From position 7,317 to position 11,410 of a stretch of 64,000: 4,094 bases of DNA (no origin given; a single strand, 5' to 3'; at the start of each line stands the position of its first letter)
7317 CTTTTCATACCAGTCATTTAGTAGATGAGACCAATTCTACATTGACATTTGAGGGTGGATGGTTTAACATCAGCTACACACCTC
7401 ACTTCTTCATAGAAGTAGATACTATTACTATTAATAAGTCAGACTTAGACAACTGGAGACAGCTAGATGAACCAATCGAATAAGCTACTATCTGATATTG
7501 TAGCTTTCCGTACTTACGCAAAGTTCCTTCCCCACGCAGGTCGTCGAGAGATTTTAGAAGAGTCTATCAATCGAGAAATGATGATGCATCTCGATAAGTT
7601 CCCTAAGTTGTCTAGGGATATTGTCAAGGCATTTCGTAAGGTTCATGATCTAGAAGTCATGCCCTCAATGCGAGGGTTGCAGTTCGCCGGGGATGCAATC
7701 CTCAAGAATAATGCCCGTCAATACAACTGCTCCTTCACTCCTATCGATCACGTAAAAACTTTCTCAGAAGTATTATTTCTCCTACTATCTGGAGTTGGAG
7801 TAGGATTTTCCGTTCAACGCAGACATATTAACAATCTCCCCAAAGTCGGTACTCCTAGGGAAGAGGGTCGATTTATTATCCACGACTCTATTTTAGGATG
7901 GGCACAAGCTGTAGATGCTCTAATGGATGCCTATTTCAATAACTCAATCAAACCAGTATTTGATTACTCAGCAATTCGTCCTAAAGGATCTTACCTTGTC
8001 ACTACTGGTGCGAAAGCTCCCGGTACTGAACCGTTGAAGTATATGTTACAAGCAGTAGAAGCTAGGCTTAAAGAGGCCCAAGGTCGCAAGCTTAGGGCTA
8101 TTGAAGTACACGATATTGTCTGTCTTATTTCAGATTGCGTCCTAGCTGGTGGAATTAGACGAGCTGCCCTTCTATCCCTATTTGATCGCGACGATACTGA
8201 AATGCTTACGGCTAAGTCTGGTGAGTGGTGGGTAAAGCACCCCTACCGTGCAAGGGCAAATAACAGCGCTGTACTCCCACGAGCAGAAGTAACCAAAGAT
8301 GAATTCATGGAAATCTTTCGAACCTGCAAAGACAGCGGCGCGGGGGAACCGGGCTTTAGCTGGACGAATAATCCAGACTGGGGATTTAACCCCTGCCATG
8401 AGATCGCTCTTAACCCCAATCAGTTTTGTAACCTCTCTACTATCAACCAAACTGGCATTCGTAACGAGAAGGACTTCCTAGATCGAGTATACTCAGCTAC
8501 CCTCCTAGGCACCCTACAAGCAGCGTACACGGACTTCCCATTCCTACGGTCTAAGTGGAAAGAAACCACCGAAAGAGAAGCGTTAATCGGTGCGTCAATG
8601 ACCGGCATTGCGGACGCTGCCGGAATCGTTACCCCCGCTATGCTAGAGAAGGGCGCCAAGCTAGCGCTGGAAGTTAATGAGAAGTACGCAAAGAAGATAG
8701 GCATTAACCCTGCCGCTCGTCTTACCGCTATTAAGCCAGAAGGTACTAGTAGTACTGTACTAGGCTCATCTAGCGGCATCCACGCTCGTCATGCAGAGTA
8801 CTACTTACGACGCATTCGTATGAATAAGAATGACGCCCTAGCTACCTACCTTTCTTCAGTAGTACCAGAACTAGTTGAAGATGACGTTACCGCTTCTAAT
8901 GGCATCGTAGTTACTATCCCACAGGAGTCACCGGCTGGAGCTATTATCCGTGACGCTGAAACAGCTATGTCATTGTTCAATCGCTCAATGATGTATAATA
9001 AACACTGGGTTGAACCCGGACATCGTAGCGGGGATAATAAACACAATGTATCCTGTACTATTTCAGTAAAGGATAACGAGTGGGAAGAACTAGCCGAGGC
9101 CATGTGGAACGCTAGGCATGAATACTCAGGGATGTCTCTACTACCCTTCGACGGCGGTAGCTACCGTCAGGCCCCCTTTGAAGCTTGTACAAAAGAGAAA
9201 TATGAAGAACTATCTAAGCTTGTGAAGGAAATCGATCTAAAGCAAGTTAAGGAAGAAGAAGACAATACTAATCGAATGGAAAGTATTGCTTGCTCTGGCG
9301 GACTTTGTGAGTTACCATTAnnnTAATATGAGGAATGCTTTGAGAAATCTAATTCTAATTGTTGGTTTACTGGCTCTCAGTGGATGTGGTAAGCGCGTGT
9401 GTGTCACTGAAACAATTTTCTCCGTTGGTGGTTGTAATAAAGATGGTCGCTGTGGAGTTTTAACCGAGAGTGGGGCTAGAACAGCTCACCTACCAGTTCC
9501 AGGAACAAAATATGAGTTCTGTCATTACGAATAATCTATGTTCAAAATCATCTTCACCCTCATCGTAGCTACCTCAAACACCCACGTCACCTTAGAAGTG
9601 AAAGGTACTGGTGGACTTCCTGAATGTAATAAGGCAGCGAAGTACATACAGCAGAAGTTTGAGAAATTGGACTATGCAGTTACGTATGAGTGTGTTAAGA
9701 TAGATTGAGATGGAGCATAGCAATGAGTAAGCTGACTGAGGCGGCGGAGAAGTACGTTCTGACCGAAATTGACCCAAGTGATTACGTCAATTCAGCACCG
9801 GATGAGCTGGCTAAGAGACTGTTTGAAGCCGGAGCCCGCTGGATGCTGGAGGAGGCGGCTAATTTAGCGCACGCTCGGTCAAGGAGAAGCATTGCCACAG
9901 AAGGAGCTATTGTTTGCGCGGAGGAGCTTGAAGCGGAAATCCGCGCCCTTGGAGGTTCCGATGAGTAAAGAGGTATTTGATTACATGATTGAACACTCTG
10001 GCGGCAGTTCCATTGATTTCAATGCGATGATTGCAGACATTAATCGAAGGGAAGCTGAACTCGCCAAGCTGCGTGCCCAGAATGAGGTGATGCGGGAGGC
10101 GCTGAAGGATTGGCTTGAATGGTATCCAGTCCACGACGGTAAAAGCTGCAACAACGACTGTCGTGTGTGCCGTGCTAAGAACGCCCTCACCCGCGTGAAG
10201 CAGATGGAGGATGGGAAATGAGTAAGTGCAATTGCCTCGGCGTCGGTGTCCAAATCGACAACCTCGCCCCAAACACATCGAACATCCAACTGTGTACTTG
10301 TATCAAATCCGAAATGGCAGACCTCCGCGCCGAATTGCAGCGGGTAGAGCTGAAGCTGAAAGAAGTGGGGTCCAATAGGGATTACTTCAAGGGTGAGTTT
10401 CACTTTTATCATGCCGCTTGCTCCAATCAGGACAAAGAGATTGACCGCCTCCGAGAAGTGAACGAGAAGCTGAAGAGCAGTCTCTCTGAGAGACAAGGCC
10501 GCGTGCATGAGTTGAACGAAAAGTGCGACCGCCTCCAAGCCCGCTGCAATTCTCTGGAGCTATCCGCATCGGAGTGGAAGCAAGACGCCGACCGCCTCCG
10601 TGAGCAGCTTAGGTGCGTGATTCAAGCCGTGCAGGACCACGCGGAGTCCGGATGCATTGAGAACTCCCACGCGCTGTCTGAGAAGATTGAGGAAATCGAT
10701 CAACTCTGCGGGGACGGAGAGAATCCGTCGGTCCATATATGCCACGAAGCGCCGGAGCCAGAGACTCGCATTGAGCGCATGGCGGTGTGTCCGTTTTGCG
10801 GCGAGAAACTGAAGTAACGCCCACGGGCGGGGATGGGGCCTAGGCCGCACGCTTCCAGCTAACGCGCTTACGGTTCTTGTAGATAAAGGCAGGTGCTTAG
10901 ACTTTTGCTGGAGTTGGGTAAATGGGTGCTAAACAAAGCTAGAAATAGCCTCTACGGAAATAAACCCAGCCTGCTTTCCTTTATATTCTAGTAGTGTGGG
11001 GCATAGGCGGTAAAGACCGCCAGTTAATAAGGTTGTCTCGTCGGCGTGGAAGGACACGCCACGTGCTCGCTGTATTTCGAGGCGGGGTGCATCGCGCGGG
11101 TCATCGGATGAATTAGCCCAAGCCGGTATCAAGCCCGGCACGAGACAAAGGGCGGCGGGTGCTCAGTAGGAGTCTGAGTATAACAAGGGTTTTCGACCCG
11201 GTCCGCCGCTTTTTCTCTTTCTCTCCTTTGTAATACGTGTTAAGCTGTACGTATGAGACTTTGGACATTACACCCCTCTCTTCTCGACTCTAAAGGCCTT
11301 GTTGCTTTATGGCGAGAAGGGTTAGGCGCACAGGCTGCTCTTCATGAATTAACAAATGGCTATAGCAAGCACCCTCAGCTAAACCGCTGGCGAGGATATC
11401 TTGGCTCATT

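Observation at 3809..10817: Two GC-rich islands carrying a duplicated small-gene cassette joined by an identical translational-coupling junction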

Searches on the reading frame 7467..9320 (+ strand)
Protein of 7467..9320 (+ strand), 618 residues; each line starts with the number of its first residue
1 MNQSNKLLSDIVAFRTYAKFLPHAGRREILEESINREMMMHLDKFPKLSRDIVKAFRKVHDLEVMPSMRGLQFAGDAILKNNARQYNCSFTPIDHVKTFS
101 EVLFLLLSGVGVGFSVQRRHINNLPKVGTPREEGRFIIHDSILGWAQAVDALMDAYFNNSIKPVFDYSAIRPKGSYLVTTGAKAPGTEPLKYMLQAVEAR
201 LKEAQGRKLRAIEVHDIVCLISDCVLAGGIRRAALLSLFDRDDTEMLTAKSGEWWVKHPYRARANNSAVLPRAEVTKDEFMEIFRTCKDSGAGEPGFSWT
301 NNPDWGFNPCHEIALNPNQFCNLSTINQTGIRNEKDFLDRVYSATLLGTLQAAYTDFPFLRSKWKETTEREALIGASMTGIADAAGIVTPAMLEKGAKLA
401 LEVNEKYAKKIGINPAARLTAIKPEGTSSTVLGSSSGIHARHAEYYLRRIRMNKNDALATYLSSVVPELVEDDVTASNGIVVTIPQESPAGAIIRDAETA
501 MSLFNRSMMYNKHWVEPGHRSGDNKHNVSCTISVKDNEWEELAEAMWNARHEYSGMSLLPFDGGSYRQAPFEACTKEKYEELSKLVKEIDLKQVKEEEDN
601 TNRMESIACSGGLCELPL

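Call 17: search_protein_families(library=pfam, max_evalue=0.001, proteins=[window:7467-9320:+])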
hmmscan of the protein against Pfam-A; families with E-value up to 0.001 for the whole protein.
window:7467-9320:+ (618 aa): 2 families
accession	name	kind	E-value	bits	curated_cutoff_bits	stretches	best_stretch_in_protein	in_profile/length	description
PF02867.20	Ribonuc_red_lgC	-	9e-06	25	23.9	0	417-468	381-432/523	Ribonucleotide reductase, barrel domain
PF21995.1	RNR-II_ins_dom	-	2.7e-05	24.8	27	1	138-199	39-105/107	B12-dependent ribonucleotide reductase, insertion domain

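Call 26: find_related_loci(query=window:7467-9320:+, collection=viral_contigs, flank=10000)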
Query window:7467-9320:+ (618 aa) in viral_contigs; peptide patterns used: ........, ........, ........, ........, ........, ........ (x = any residue, [..] = any of these).
36 stretches matched a pattern; 23 encode a relative of the query (tblastn E <= 1e-3); 23 distinct loci.
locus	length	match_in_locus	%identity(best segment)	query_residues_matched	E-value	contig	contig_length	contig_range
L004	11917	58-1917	72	1-616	0e+0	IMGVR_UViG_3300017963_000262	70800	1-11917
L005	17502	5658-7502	63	1-616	0e+0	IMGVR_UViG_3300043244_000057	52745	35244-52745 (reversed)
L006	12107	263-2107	64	1-616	0e+0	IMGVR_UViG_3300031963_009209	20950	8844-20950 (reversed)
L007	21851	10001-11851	63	1-618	0e+0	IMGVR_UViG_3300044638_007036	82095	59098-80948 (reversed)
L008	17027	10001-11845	63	1-616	0e+0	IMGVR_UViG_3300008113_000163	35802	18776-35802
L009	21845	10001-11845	63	1-616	0e+0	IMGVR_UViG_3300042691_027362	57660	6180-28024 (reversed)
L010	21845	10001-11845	62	1-616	0e+0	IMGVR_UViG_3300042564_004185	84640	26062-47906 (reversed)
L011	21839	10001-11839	61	1-615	0e+0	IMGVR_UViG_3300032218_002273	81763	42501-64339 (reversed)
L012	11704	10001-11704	63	3-571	0e+0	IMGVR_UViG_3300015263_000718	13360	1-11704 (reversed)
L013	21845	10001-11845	63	1-616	0e+0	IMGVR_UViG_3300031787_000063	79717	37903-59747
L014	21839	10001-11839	50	6-616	0e+0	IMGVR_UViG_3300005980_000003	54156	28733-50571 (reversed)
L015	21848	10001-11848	49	3-616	0e+0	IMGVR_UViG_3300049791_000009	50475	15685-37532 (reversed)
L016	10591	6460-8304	50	1-614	0e+0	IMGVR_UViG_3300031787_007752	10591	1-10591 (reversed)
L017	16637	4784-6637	49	1-616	0e+0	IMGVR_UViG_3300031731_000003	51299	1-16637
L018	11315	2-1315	53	178-616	7e-152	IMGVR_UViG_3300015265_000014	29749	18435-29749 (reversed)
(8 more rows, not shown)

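Call 50: find_related_loci(query=window:7467-9320:+, collection=metagenome_contigs, flank=10000)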
Query window:7467-9320:+ (618 aa) in metagenome_contigs; peptide patterns used: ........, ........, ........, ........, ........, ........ (x = any residue, [..] = any of these).
206 stretches matched a pattern; 41 encode a relative of the query (tblastn E <= 1e-3); 41 distinct loci.
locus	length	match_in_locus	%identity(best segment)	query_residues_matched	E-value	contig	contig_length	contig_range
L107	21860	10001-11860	72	1-616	0e+0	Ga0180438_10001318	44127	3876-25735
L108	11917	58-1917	72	1-616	0e+0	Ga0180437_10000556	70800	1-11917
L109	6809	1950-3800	69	1-616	0e+0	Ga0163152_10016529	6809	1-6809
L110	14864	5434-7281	70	1-616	0e+0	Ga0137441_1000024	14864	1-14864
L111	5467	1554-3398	64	1-616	0e+0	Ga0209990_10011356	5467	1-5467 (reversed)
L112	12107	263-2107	64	1-616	0e+0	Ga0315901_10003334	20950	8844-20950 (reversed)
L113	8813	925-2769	64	1-616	0e+0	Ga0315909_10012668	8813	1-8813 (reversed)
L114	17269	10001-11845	64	1-616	0e+0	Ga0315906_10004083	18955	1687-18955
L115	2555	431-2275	64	1-616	0e+0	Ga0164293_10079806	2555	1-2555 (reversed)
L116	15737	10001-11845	63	1-616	0e+0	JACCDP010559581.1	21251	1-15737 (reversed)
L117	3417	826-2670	64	1-616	0e+0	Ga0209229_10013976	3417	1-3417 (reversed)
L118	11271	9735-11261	65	1-510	0e+0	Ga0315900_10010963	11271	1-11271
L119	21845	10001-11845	63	1-616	0e+0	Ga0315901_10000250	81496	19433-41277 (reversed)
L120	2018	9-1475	63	129-618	0e+0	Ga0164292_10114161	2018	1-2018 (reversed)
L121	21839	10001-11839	51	6-616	0e+0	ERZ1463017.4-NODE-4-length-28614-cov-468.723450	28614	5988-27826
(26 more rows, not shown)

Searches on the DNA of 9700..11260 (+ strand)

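Call 54: search_dna_similar(query=window:9700-11260:+, collection=phages, mode=distant, max_evalue=0.001)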
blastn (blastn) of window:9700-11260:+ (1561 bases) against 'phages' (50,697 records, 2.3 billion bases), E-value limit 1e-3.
No match.

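Call 55: search_dna_similar(query=window:9700-11260:+, collection=plasmids, mode=distant, max_evalue=0.001)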
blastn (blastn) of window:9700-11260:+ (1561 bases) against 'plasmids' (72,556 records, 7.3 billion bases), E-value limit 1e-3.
No match.

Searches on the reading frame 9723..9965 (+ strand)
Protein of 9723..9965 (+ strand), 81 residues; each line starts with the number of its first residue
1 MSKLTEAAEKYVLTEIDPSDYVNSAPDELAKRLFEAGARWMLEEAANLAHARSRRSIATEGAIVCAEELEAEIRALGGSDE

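Call 14: search_protein_families(library=pfam, max_evalue=0.1, proteins=[window:9723-9965:+])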
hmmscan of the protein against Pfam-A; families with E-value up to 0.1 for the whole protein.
window:9723-9965:+ (81 aa): 0 families

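Call 15: search_protein_families(library=phrogs, max_evalue=0.1, proteins=[window:9723-9965:+])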
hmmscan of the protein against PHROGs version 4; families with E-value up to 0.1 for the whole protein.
window:9723-9965:+ (81 aa): 0 families

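Call 19: find_encoding_contigs(protein=window:9723-9965:+, flank=10000, max_places=10)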
Protein window:9723-9965:+ (81 aa): 4 contigs read that carry it; 1 place shown.
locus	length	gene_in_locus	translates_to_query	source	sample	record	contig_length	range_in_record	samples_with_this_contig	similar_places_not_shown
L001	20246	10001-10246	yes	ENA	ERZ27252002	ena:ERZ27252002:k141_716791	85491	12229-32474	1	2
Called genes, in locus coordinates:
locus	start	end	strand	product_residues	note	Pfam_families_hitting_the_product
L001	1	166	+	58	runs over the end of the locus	-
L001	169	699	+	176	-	-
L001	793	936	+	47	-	-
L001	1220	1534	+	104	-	-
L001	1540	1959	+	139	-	PF01464:SLT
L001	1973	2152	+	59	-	-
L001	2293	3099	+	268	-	PF01145:Band_7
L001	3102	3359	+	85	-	-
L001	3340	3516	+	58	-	-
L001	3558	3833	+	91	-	-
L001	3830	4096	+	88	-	-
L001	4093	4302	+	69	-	-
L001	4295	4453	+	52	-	-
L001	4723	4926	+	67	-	-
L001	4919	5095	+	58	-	-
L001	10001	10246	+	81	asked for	-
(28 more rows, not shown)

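Call 24: find_homologous_proteins(query=A1, max_evalue=0.01)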
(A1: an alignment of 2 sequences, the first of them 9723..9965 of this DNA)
Query A1 (2 sequences) (81 aa, profile of the alignment): 2 proteins with E <= 0.01 among 129 candidates.
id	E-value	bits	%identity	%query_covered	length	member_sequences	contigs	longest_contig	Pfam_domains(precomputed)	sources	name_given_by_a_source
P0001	3.5e-43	163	100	100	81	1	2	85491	-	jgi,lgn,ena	-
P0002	2.0e-29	119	41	100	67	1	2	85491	-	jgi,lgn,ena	-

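Call 33: search_protein_representatives(alignment_id=A1)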
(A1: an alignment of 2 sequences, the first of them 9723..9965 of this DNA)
Query: 2 sequences, 82 profile positions. Proteins with E-value up to 0.001 (for the whole library): 10; up to 1e-10: 3; up to 1e-30: 1. The best 10 are listed.
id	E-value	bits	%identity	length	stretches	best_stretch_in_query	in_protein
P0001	1.1e-43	163.4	-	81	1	1-82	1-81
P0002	6.4e-30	119.4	-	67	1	1-82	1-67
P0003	1.3e-13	67.1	-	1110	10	57-81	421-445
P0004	1.3e-06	44.6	-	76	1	1-50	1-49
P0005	2.0e-05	40.9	-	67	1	3-46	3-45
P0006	2.9e-04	37.1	-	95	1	2-47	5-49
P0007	3.5e-04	36.9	-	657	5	10-38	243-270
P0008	5.1e-04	36.3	-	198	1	6-45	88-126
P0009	5.7e-04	36.2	-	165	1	6-52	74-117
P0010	6.6e-04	36.0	-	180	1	4-54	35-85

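Call 41: find_related_loci(query=A1, collection=viral_contigs, flank=6000)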
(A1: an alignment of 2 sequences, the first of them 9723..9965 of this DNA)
Query A1 (81 aa) in viral_contigs; peptide patterns used: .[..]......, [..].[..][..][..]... (x = any residue, [..] = any of these).
30 stretches matched a pattern, but none encodes a relative of the query by tblastn (E <= 1e-3).

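Call 43: find_homologous_proteins(query=A2, max_evalue=0.01)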
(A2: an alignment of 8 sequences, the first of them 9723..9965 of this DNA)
Query A2 (8 sequences) (81 aa, profile of the alignment): 7 proteins with E <= 0.01 among 4101 candidates.
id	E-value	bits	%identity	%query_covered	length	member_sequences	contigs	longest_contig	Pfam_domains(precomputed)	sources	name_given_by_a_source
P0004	4.3e-26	108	55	60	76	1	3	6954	-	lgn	-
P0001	5.1e-26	108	100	100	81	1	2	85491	-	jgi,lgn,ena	-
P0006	8.1e-24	101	55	47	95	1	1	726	-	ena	-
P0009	9.3e-19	85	54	46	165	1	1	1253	-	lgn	-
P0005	9.3e-19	85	46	62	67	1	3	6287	-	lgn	-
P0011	7.6e-12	63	51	48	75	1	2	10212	-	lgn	-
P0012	2.1e-11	61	58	41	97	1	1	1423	-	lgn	-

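Call 44: find_encoding_contigs(protein=P0004, flank=8000, max_places=4)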
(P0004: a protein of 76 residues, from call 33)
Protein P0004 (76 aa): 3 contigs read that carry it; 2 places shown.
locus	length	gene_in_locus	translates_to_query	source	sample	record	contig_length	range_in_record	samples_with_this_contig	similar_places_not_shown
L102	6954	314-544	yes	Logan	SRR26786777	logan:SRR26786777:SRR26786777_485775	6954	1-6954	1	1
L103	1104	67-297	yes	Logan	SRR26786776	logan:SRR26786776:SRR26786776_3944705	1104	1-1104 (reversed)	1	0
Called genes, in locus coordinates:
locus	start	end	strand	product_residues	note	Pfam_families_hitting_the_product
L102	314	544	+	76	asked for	-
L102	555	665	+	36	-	-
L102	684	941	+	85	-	-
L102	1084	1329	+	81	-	-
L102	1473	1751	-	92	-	-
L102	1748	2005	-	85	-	-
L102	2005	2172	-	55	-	-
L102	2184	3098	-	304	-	PF01391:Collagen (faint)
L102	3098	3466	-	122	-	-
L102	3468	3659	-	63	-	-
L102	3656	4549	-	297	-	-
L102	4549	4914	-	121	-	-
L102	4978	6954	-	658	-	?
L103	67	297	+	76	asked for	-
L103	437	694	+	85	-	-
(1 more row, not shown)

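Call 45: find_encoding_contigs(protein=P0011, flank=10000, max_places=4)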
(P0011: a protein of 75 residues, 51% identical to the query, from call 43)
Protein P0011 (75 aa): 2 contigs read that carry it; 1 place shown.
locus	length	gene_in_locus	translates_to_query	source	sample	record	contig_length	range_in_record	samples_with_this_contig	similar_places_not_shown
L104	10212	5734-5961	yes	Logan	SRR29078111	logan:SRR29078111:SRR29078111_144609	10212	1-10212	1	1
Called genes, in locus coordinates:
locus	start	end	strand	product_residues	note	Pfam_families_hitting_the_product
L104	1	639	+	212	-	?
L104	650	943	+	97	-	-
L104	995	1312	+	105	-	PF01381:HTH_3 (weak)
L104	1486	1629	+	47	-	-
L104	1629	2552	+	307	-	-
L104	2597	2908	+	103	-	-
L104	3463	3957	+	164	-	-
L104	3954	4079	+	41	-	-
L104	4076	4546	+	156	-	PF13392:HNH_3 (weak)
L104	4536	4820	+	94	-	-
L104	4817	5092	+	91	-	PF13560:HTH_31 (weak)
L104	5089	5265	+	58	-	-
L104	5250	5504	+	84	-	-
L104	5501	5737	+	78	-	-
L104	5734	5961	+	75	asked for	-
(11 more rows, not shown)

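Call 46: find_encoding_contigs(protein=P0005, flank=8000, max_places=4)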
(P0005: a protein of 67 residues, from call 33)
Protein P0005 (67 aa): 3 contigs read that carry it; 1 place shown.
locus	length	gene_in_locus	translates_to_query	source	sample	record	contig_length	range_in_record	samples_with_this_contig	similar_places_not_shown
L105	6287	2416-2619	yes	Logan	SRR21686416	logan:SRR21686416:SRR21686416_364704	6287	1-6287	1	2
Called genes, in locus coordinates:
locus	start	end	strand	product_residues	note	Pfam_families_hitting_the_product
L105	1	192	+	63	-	?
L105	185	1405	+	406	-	-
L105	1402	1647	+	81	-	-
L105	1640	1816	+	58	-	-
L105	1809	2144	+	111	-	-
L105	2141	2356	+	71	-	-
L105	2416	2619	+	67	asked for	-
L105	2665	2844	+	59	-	-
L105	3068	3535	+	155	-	PF13560:HTH_31 (faint)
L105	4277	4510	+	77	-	-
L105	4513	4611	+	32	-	-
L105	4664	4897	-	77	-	-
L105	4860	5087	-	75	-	-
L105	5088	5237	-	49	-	-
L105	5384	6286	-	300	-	?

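Call 62: search_protein_families(library=ncbifam, max_evalue=0.01, proteins=[window:9723-9965:+])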
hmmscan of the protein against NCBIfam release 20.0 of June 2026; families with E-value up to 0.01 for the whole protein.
window:9723-9965:+ (81 aa): 0 families

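Call 63: search_protein_families(library=padloc, max_evalue=0.01, proteins=[window:9723-9965:+])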
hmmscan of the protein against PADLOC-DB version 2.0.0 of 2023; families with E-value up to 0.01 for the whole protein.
window:9723-9965:+ (81 aa): 0 families

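Call 69: predict_structure(alignment_id=A3)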
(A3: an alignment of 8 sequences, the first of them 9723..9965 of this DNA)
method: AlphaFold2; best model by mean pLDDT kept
length: 81 residues; sequences in the alignment: 8
mean_pLDDT: 76.5   pTM: 0.43
mean pLDDT of the five models: 76.5, 74.0, 73.7, 66.4, 66.2
residues with pLDDT >= 90: 0; 70-90: 63; 50-70: 17; < 50: 1
segments of 3 or more residues with pLDDT < 50: none
pLDDT, mean of each block of 10 residues (from residue 1): 71 70 75 84 84 74 83 73 45
secondary structure, 60 per line:
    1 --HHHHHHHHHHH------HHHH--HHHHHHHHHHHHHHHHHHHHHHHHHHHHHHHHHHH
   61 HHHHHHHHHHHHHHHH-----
elements in order: H3-13 H20-23 H26-76

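Call 73: fold_search(model_id=the predicted structure, library=viral)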
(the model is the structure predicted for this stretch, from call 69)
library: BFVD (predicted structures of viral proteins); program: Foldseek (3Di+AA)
matches with E <= 10: 40; with E <= 0.001: 0
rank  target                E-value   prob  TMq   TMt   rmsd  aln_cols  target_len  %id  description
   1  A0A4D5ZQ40            5.5e-01  0.54  0.34  0.49   3.2        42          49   26  (no name in the UniProt tables at hand)
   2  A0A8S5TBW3            2.7e+00  0.14  0.34  0.48   6.0        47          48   13  Tail assembly chaperone protein [Siphoviridae sp. ctNZc11]
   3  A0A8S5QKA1            3.1e+00  0.07  0.22  0.26   8.4        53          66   13  Uncharacterized protein [Siphoviridae sp. ctNYt19]
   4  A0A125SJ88            4.1e+00  0.10  0.33  0.29   4.1        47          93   13  (no name in the UniProt tables at hand)
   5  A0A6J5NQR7            4.5e+00  0.13  0.35  0.43   3.6        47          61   21  Uncharacterized protein [uncultured Caudovirales phage]
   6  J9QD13                5.1e+00  0.14  0.39  0.58   3.9        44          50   18  Uncharacterized protein [Clostridium phage phiMMP02]
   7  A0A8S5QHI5            5.1e+00  0.12  0.38  0.60   6.0        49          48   10  Uncharacterized protein [Siphoviridae sp. ctrAT9]
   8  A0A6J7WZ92            5.1e+00  0.07  0.34  0.37   6.4        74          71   22  Uncharacterized protein [uncultured Caudovirales phage]
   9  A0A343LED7            6.4e+00  0.15  0.48  0.54   3.0        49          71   12  Uncharacterized protein [Leptospira phage LE4]
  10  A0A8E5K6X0            6.4e+00  0.10  0.44  0.27   5.9        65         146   15  (no name in the UniProt tables at hand)
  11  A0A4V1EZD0            6.4e+00  0.03  0.22  0.18   5.6        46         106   20  Uncharacterized protein [Rheinheimera phage Barba8S]
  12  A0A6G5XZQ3            6.9e+00  0.08  0.32  0.40   5.0        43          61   21  (no name in the UniProt tables at hand)
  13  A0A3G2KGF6            6.9e+00  0.07  0.35  0.39  12.4        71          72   20  Holliday junction resolvase [Mycobacterium phage Fowlmouth]
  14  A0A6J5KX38            7.4e+00  0.12  0.39  0.45   3.1        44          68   11  Uncharacterized protein [uncultured Caudovirales phage]
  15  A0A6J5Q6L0            7.4e+00  0.10  0.38  0.26   3.3        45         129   20  Uncharacterized protein [uncultured Caudovirales phage]
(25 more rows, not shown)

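Call 74: fold_search(model_id=the predicted structure, library=pdb)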
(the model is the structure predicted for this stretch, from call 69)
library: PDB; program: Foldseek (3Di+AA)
matches with E <= 10: 2; with E <= 0.001: 0
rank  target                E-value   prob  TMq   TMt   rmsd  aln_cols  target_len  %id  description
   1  2vh1_A                5.9e+00  0.08  0.26  0.12   3.3        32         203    6  Crystal structure of bacterial cell division protein FtsQ from E.coli (released 2008-03-11)
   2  2x9c_B                9.0e+00  0.08  0.38  0.48   5.8        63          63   21  Crystal structure of a soluble PrgI mutant from Salmonella Typhimurium (released 2010-06-16)
